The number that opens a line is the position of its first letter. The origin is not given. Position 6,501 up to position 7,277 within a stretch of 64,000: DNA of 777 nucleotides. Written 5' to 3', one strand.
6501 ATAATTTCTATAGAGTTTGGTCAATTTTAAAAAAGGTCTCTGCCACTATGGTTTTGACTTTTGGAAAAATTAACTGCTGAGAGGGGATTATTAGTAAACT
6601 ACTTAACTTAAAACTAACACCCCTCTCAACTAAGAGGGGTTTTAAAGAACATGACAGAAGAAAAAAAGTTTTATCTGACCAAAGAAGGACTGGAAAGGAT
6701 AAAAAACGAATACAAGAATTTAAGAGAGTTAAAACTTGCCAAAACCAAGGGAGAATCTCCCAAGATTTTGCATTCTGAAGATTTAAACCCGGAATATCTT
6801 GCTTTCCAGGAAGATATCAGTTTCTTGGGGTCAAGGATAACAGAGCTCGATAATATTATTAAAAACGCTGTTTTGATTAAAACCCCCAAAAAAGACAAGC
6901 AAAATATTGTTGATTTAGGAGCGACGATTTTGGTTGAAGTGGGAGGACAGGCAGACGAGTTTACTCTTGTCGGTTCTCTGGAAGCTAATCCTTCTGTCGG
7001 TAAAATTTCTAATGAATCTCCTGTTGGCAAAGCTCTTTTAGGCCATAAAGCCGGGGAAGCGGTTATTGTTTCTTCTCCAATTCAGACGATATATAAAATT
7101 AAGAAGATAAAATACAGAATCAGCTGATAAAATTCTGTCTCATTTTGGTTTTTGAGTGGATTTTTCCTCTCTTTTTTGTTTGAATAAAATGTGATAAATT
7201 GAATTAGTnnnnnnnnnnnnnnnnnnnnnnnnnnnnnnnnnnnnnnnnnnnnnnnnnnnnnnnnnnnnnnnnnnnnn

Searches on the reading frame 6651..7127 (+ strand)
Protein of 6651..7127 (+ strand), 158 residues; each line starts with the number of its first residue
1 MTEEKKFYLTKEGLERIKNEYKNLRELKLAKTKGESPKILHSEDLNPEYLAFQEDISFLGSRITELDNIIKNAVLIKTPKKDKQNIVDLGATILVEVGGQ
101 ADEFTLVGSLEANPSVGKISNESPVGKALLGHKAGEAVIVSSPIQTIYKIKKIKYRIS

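Call 82: search_protein_families(library=pfam, proteins=[window:6651-7127:+], max_evalue=0.001)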
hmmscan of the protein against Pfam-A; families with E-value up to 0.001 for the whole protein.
window:6651-7127:+ (158 aa): 2 families
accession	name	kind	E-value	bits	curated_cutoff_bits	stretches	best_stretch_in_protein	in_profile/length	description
PF01272.25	GreA_GreB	-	2.7e-17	63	26.9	1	85-155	4-77/77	Transcription elongation factor, GreA/GreB, C-term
PF03449.20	GreA_GreB_N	-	6.8e-07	29.8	24.5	1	8-74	2-70/71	Transcription elongation factor, N-terminal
